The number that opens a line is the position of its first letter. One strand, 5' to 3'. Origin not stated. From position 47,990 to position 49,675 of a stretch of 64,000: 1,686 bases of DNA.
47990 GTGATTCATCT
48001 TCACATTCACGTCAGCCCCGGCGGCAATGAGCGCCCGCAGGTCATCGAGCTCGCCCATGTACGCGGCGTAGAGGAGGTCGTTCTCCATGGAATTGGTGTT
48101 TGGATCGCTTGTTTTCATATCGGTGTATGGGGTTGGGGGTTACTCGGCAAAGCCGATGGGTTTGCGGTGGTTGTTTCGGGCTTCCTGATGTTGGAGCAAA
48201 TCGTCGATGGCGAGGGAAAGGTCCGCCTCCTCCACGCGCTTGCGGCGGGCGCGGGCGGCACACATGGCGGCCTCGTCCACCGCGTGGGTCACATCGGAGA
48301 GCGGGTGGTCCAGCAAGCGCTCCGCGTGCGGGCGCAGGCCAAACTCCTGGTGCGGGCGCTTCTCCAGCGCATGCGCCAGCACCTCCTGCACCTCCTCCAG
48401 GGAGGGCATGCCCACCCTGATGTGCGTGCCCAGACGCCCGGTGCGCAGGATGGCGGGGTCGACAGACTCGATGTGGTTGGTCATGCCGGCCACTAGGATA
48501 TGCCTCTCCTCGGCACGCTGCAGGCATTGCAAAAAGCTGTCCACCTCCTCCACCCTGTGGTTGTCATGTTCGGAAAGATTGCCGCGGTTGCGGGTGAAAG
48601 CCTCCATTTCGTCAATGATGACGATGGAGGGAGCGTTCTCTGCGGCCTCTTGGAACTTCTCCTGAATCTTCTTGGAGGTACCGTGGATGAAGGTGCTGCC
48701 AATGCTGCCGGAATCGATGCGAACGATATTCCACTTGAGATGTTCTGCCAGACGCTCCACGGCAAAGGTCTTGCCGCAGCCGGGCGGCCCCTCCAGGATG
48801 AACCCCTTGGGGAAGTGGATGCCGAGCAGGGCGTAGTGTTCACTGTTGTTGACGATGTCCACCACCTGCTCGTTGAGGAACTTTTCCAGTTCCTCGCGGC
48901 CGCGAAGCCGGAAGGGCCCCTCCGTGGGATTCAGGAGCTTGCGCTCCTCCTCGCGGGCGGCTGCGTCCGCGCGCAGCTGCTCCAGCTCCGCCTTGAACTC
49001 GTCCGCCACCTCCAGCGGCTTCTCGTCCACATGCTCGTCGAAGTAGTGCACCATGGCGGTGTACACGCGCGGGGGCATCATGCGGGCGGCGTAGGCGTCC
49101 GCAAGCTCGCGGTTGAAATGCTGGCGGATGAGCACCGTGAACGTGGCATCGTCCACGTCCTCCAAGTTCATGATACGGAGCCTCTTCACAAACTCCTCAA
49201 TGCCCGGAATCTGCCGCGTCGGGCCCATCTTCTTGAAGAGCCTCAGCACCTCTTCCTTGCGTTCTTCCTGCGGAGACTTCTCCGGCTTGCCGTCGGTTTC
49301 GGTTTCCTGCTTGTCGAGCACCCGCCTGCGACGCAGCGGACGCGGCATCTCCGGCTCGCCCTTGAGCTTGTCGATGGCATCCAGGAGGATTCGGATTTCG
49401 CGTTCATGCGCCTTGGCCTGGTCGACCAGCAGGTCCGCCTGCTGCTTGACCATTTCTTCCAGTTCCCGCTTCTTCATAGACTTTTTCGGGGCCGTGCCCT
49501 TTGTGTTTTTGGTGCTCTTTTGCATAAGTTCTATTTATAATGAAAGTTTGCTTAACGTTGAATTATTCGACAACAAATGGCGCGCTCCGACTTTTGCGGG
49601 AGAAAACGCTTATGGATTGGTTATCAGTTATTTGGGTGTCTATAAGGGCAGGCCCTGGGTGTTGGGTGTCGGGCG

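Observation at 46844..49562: AAA+ ATPase / all-ankyrin two-gene operon embedded in the defence island: candidate undescribed system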

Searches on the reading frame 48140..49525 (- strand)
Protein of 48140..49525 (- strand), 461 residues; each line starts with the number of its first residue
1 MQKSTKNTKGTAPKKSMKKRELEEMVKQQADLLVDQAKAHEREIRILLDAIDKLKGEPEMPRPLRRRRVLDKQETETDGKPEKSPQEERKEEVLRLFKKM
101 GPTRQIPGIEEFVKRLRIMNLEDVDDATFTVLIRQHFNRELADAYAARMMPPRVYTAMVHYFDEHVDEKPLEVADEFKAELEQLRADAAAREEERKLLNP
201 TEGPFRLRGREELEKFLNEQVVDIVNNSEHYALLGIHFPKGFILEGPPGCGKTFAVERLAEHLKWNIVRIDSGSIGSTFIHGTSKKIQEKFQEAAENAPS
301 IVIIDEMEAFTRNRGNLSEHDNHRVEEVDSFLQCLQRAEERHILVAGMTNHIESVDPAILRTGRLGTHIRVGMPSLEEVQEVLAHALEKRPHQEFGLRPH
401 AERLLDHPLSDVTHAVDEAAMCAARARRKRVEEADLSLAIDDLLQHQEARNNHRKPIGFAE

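Call 8: search_protein_families(library=pfam, proteins=[window:48140-49525:-], max_evalue=0.01)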
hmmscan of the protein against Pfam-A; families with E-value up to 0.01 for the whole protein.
window:48140-49525:- (461 aa): 13 families
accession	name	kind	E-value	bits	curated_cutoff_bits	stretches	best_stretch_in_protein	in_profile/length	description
PF00004.35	AAA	-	1.7e-27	96.9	21.2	1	243-372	2-130/131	ATPase family associated with various cellular activities (AAA)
PF07728.20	AAA_5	-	3.4e-05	24.3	22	1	242-308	2-76/139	AAA domain (dynein-related subfamily)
PF13401.12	AAA_22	-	4.3e-05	24.3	27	0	243-271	9-33/130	AAA domain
PF13207.12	AAA_17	-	0.0002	22.1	27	0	246-270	2-24/136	AAA domain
PF24883.2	NPHP3_N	-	0.00032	21.4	24.8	0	242-265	25-48/164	Nephrocystin 3, N-terminal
PF13173.12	AAA_14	-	0.00045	20.7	27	1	242-311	5-75/129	AAA domain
PF13481.12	AAA_25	-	0.00052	20.1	27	0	288-343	132-181/195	AAA domain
PF13671.12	AAA_33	-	0.00094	19.9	27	1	243-345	3-76/143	AAA domain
PF08303.17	tRNA_lig_kinase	-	0.0016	19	22.7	0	249-320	9-76/168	tRNA ligase kinase domain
PF13913.12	zf-C2HC_2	-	0.0018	18.3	27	1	248-264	6-22/25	zinc-finger of a C2HC-type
PF13521.12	AAA_28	-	0.0028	18.3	27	0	243-268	3-28/164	AAA domain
PF05729.18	NACHT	-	0.003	17.8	26.7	0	243-264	4-25/167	NACHT domain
PF25199.1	nSTAND_NTPase5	-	0.0031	17.8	34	0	239-318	41-116/145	Novel STAND NTPase 5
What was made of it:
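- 48140..49525 (-): AAA+ ATPase gene. The ORF encodes 461 aa; the start may instead be Met17 at 49477. PF00004 matches at E=1.7e-27 (call 8).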

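Call 9: search_protein_families(library=padloc, proteins=[window:48140-49525:-], max_evalue=0.01)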
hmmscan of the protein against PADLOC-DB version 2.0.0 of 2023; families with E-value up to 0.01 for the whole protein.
window:48140-49525:- (461 aa): 8 families
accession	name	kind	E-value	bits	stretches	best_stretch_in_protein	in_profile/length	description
PDLC02196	IetA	-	5.5e-28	96.4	1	219-448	102-326/374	-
PDLC02195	IetA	-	3.5e-21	74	1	217-415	112-303/395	-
PDLC04232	IetA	-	3.8e-18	64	1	212-450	86-319/330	-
PDLC00915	TRIP13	-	2.5e-15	54.7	1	242-434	66-265/302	TRIP13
PDLC04231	IetA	-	1.4e-10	39.4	1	242-365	120-240/262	-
PDLC00914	TRIP13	-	1.6e-10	39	1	243-393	75-237/302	TRIP13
PDLC00268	PtuA1|PtuA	-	0.0059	14.1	0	240-305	26-89/411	AAA ATPase domain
PDLC04140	mad8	-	0.0066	14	0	242-263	30-51/314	mads_8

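Call 10: find_homologous_proteins(query=window:48140-49525:-)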
Query window:48140-49525:- (461 aa): 2392 proteins with E <= 0.001 among 8000 candidates; the best 120 are listed.
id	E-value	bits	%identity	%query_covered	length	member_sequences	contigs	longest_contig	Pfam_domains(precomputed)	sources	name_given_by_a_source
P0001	5.1e-294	993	98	100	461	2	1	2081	PF00004.36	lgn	-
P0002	1.7e-215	734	78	97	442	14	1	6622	PF00004.36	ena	-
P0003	7.1e-202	689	73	97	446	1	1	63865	PF00004.36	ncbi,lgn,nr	ncbi:MAG: ATP-binding protein [Akkermansia sp.]|nr:ATP-binding protein [Akkermansia sp.]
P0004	1.2e-200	685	72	97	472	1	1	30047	PF00004.36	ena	-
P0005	3.5e-194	664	71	97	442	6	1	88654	PF00004.36,PF13401.13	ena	-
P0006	6.0e-191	653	70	97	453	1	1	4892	PF00004.36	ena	-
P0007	1.5e-168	579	63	96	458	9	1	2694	PF00004.36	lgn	-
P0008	6.1e-168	577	64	96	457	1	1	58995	PF00004.36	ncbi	-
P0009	4.3e-159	548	60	96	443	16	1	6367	PF00004.36,PF13401.13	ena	-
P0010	5.6e-158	545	59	96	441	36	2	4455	PF00004.36,PF13401.13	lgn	-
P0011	1.1e-155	537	59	96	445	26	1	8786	PF13521.13,PF00004.36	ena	-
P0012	6.6e-138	478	54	98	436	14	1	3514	PF00004.36,PF13401.13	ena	-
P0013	3.9e-129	450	53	96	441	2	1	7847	PF00004.36,PF13401.13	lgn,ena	-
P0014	3.9e-125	436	51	96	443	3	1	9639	PF00004.36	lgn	-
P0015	2.9e-124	433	52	94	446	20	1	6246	PF00004.36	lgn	-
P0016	6.7e-124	432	49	97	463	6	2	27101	PF00004.36,PF13401.13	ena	-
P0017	5.4e-121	423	48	96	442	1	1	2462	PF00004.36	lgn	-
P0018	9.1e-121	422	48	96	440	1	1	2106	PF00004.36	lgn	-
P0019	2.3e-120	421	48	96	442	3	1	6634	PF00004.36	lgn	-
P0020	3.8e-120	420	49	96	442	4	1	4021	PF00004.36,PF13401.13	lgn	-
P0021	6.9e-117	409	53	80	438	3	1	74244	PF00004.36,PF13401.13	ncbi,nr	ncbi:MAG: ATP-binding protein [Akkermansia sp.]|nr:ATP-binding protein [Akkermansia sp.]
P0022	3.6e-116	407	47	96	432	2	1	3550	PF00004.36,PF13401.13,PF07728.21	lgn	-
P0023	4.1e-116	407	47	96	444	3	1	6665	PF00004.36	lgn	-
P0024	3.4e-115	404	47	96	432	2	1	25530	PF00004.36,PF13401.13,PF07728.21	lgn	-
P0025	3.4e-114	400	46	96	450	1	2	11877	PF00004.36,PF13401.13,PF13481.13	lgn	-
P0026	6.7e-114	399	54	77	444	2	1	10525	PF00004.36,PF13401.13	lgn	-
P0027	1.7e-112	395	53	80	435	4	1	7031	PF13671.13,PF00004.36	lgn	-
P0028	1.8e-112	395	51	79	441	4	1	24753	PF00004.36,PF13401.13,PF07728.21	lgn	-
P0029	5.1e-112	393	51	81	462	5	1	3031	PF00004.36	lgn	-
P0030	2.8e-111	391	52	81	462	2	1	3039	PF00004.36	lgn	-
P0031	9.7e-111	389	51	79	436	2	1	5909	PF00004.36,PF13401.13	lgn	-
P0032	1.4e-110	388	45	96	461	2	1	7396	PF00004.36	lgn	-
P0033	2.0e-110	388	51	85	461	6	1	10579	PF00004.36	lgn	-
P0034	3.8e-108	380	50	82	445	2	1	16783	PF00004.36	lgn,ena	-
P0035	6.2e-106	373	48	81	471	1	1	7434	PF00004.36,PF07728.21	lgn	-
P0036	2.0e-96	342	44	92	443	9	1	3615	PF00004.36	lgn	-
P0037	8.5e-96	340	46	81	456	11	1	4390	PF00004.36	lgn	-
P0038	1.8e-95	339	47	80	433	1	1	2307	PF00004.36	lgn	-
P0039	6.0e-94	334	42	96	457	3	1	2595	PF00004.36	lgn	-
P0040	4.4e-91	324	47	78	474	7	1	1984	PF00004.36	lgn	-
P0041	2.7e-90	322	46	83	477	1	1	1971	PF00004.36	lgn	-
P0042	1.2e-82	296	46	77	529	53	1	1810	PF00004.36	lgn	-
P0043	3.8e-80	288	53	56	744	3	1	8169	PF00004.36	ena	-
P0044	5.2e-80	288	53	57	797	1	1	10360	PF00004.36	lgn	-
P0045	4.2e-78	281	50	56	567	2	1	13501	PF00004.36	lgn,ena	-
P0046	3.4e-73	265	51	53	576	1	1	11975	PF00004.36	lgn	-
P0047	7.8e-72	261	49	56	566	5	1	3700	PF00004.36,PF13401.13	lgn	-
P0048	1.4e-69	253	44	61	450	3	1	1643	PF00004.36,PF13401.13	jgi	jgi:SpoVK/Ycf46/Vps4 family AAA+-type ATPase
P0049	2.3e-68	249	49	56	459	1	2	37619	PF00004.36,PF13401.13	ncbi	-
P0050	7.7e-68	248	50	56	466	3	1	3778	PF00004.36,PF13401.13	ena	-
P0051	1.2e-65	240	49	55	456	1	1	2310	PF00004.36,PF13401.13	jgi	jgi:cell division protease FtsH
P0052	2.6e-65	239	44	56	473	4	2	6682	PF00004.36,PF13401.13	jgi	jgi:cell division protease FtsH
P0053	3.8e-65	239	51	59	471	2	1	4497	PF00004.36,PF13401.13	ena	-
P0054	1.9e-64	236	45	55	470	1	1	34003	PF00004.36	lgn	-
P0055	1.9e-64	236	45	61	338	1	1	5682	PF00004.36,PF13401.13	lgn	-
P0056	2.6e-64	236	44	70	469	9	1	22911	PF00004.36,PF13401.13,PF07728.21,PF13191.13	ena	-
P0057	2.8e-64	236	47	56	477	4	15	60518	PF00004.36,PF13401.13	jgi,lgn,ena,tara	jgi:Cdc6-like AAA superfamily ATPase|tara:strand:- start:5162 stop:6595 length:1434 start_codon:yes 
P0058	2.9e-64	236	45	56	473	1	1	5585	PF00004.36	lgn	-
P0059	3.5e-64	236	46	60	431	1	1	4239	PF00004.36,PF13401.13,PF13191.13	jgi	jgi:hypothetical protein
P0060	3.6e-64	235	47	55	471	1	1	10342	PF00004.36,PF13401.13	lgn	-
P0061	8.7e-64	234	48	56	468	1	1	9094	PF00004.36,PF13401.13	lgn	-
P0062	1.5e-63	233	47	56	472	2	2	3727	PF00004.36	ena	-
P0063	1.6e-63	233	49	55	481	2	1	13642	PF00004.36,PF13401.13,PF13191.13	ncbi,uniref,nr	ncbi:ATP-binding protein [Salinisphaera sp. P385]|uniref:ATP-binding protein n=1 Tax=Spectribacter a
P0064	1.7e-63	233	46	53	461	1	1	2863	PF00004.36,PF13401.13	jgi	jgi:AAA+ superfamily predicted ATPase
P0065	1.7e-63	233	45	60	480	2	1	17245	PF00004.36,PF13401.13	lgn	-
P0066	1.9e-63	233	46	55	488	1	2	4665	PF00004.36,PF13401.13,PF07728.21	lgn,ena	-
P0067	2.3e-63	233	48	58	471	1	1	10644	PF00004.36,PF13401.13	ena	-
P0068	2.5e-63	233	48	58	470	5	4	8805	PF00004.36,PF13401.13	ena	-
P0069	2.7e-63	233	46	60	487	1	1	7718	PF00004.36,PF13401.13,PF07728.21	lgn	-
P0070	2.7e-63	233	47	56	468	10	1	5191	PF00004.36,PF13401.13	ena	-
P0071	2.9e-63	232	50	59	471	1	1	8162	PF00004.36,PF13401.13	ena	-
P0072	3.0e-63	232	45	59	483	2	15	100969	PF00004.36,PF13401.13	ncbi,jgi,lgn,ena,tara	tara:strand:- start:3350 stop:4801 length:1452 start_codon:yes stop_codon:yes gene_type:complete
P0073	4.7e-63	232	45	56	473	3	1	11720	PF00004.36,PF13401.13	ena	-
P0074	6.5e-63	231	45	59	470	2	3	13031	PF00004.36,PF13401.13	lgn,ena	-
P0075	1.0e-62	231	47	57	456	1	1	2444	PF00004.36,PF13401.13,PF07728.21,PF13191.13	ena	-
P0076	1.4e-62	230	49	55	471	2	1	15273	PF00004.36,PF13401.13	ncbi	-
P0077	1.6e-62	230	49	50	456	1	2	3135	PF00004.36,PF13401.13,PF07728.21,PF13191.13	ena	-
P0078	2.0e-62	230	48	52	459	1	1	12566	PF00004.36,PF13401.13,PF20720.4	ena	-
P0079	2.5e-62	229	45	60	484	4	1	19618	PF00004.36,PF13401.13,PF07728.21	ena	-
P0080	2.7e-62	229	47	57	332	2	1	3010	PF00004.36,PF13401.13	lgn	-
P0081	2.9e-62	229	45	58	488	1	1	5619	PF00004.36,PF13401.13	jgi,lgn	jgi:Cdc6-like AAA superfamily ATPase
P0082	3.7e-62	229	42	68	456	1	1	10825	PF00004.36,PF13401.13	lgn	-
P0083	4.1e-62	229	45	58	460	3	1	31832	PF00004.36,PF13401.13,PF13191.13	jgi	jgi:cell division protease FtsH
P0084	4.4e-62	229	40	64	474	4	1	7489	PF00004.36,PF13401.13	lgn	-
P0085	5.1e-62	228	46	56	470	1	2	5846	PF00004.36,PF13401.13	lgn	-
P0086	5.2e-62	228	49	55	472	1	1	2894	PF00004.36,PF13401.13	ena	-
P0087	5.6e-62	228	48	56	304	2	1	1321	PF00004.36,PF13401.13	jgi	jgi:SpoVK/Ycf46/Vps4 family AAA+-type ATPase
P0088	5.9e-62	228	48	55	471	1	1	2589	PF00004.36,PF13401.13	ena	-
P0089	6.1e-62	228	45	60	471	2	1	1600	PF00004.36,PF13401.13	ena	-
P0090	6.5e-62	228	45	56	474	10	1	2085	PF00004.36,PF13401.13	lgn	-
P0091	6.7e-62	228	44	55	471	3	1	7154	PF00004.36,PF13401.13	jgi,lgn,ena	-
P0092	6.8e-62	228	52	45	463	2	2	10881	PF00004.36,PF13401.13,PF13191.13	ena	-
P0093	8.1e-62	228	45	59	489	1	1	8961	PF00004.36,PF13401.13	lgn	-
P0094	8.4e-62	228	45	62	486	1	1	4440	PF00004.36,PF13401.13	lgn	-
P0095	8.5e-62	228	45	57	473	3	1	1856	PF00004.36,PF13401.13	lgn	-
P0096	8.9e-62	228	47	51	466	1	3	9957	PF00004.36,PF13401.13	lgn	-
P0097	9.1e-62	228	46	59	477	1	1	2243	PF00004.36,PF13401.13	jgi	jgi:cell division protease FtsH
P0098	9.3e-62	228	44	55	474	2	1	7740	PF00004.36,PF13401.13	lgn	-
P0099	1.2e-61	227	49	55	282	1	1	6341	PF00004.36,PF13401.13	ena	-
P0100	1.2e-61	227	45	55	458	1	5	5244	PF00004.36,PF13401.13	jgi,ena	-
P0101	1.3e-61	227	46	55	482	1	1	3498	PF00004.36,PF13401.13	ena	-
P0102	1.3e-61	227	47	55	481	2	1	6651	PF00004.36,PF13401.13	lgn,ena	-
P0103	1.3e-61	227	46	59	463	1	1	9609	PF00004.36,PF13401.13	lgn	-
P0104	1.3e-61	227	44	60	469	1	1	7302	PF00004.36,PF13401.13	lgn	-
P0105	1.5e-61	227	46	56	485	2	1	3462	PF00004.36,PF13401.13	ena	-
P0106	1.5e-61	227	47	55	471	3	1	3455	PF00004.36,PF13401.13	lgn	-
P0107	1.5e-61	227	48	56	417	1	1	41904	PF00004.36,PF13401.13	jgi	jgi:hypothetical protein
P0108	1.5e-61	227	46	60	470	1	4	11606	PF00004.36,PF13401.13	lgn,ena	-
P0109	1.6e-61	227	48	56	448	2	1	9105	PF00004.36,PF13401.13,PF07728.21,PF13191.13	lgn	-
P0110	1.6e-61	227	46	56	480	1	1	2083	PF00004.36,PF13401.13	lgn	-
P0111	1.6e-61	227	42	67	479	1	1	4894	PF00004.36,PF13401.13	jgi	jgi:cell division protease FtsH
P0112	1.7e-61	227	45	61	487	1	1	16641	PF00004.36,PF13401.13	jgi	-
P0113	1.7e-61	227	46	59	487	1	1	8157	PF00004.36,PF13401.13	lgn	-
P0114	1.8e-61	227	46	55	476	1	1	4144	PF00004.36,PF13401.13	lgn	-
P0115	1.9e-61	226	48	55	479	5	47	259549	PF00004.36,PF13401.13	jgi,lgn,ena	jgi:hypothetical protein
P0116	2.0e-61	226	42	67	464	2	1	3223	PF00004.36,PF13401.13,PF07728.21,PF13191.13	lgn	-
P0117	2.0e-61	226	47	56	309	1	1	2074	PF00004.36,PF13401.13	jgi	-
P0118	2.1e-61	226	45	59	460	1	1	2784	PF00004.36,PF13401.13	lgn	-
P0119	2.6e-61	226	46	55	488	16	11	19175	PF00004.36,PF13401.13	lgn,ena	-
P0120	2.7e-61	226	46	56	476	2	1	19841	PF00004.36,PF13401.13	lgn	-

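Call 12: find_related_loci(query=A1, collection=genome_contigs, flank=10000)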
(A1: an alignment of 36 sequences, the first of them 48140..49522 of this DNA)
Query A1 (460 aa) in genome_contigs; peptide patterns used: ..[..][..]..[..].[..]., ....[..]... (x = any residue, [..] = any of these).
269 stretches matched a pattern; 178 encode a relative of the query (tblastn E <= 1e-3); the best 80 are kept; 80 distinct loci.
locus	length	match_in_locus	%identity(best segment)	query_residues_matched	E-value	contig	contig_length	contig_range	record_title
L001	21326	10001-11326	76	16-460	0e+0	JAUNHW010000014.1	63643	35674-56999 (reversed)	MAG: Akkermansia sp. isolate S28M_St_metabat_105 NODE_274_length_63643_cov_18.839750, whole genome shotgun sequence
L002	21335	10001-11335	73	1-444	0e+0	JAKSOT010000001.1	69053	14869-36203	MAG: Akkermansia sp. isolate Horse_feces184 MAG184_1, whole genome shotgun sequence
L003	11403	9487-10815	60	15-459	8e-169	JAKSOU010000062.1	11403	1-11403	MAG: Akkermansia sp. isolate Horse_feces185 MAG185_62, whole genome shotgun sequence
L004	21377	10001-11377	63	13-459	1e-167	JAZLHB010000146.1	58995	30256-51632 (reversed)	MAG: Akkermansia sp. isolate T1900044989_TA20190051.MAGScoT_cleanbin_000012 SGB_4184_k141_1359688, whole genome shotgun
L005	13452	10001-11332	59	16-459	5e-164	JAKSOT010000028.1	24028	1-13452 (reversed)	MAG: Akkermansia sp. isolate Horse_feces184 MAG184_28, whole genome shotgun sequence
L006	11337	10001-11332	59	16-459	5e-164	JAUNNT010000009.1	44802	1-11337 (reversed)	MAG: Akkermansia sp. isolate S33M_St_14 NODE_218_length_44802_cov_9.201824, whole genome shotgun sequence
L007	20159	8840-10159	60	15-459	1e-162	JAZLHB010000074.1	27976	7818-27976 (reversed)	MAG: Akkermansia sp. isolate T1900044989_TA20190051.MAGScoT_cleanbin_000012 SGB_4184_k141_1450314, whole genome shotgun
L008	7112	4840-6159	60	15-459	1e-161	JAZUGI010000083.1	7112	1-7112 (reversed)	MAG: Akkermansia sp. isolate T1900045286_TH20190056.MAGScoT_cleanbin_000015 SGB_5997_k141_422870, whole genome shotgun s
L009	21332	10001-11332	49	13-458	8e-131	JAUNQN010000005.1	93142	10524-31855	MAG: Akkermansia sp. isolate S38M_St_6 NODE_25_length_93142_cov_9.872227, whole genome shotgun sequence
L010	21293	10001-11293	42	32-458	1e-93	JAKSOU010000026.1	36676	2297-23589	MAG: Akkermansia sp. isolate Horse_feces185 MAG185_26, whole genome shotgun sequence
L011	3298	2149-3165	47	117-458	5e-95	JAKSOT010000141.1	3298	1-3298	MAG: Akkermansia sp. isolate Horse_feces184 MAG184_141, whole genome shotgun sequence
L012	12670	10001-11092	53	97-459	2e-119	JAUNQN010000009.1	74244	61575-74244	MAG: Akkermansia sp. isolate S38M_St_6 NODE_42_length_74244_cov_9.675774, whole genome shotgun sequence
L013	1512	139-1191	46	106-459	2e-94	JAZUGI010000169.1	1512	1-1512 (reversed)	MAG: Akkermansia sp. isolate T1900045286_TH20190056.MAGScoT_cleanbin_000015 SGB_5997_k141_252416, whole genome shotgun s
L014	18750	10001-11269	52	9-447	4e-134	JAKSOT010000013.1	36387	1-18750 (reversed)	MAG: Akkermansia sp. isolate Horse_feces184 MAG184_13, whole genome shotgun sequence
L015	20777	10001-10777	49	200-458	5e-67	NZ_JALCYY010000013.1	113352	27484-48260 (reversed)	Anaeromyxobacter terrae strain SG22 Scaffold13, whole genome shotgun sequence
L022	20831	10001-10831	43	202-459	8e-65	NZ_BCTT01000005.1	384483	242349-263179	Serratia grimesii NBRC 13537, whole genome shotgun sequence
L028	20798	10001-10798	45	187-450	3e-63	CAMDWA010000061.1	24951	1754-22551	MAG: Thermoflexus hugenholtzii JAD2 isolate LE-05nov19-69 genome assembly, contig: LE-05nov19-C2477, whole genome shotgu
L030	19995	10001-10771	43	202-458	2e-63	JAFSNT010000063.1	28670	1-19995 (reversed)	MAG: Clostridia bacterium isolate RGIG3310 Goat_Reticulum-5__c142593, whole genome shotgun sequence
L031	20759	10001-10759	45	204-458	4e-63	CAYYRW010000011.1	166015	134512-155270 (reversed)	MAG TPA_asm: uncultured Nitrospirales bacterium isolate binchicken_co20_17 genome assembly, contig: NODE_210_length_1660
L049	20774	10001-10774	46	200-458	3e-62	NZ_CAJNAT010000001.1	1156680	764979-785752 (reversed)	Paraburkholderia domus strain LMG 31832 isolate LMG 31832, whole genome shotgun sequence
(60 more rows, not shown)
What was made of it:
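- On Hsp70-like/AAA+/X operon (unnamed): The module is 45-49% identical over residues about 200-458 (call 12).
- The organism is a gut symbiont (calls 10, 12).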

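Call 18: find_encoding_contigs(protein=P0005, flank=10000, max_places=3)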
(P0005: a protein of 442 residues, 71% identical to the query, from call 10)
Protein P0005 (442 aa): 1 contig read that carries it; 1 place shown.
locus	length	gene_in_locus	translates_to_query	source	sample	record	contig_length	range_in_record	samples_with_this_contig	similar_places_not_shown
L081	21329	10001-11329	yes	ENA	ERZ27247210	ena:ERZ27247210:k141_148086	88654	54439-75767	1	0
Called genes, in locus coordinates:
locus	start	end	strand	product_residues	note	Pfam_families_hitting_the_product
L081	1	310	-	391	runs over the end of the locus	-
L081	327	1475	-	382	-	PF01420:Methylase_S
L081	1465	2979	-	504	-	PF12161:HsdM_N, PF02384:N6_Mtase, PF01170:UPF0020 (weak)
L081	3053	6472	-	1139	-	PF00580:UvrD-helicase, PF13245:AAA_19 (faint), PF12705:PDDEXK_1 (faint), PF13361:UvrD_C, PF13538:UvrD_C_2 (faint)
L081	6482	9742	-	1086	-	PF12705:PDDEXK_1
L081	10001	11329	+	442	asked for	PF13401:AAA_22 (faint), PF00004:AAA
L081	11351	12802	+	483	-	-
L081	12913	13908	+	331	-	-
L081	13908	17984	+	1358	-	PF04851:ResIII, PF07669:Eco57I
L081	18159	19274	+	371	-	PF02518:HATPase_c (weak)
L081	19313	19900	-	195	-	-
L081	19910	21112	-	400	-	PF00023:Ank (faint), PF12796:Ank_2 (weak), PF13606:Ank_3 (faint), PF13637:Ank_4 (faint), PF13857:Ank_5 (faint)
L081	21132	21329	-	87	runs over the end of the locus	PF08238:Sel1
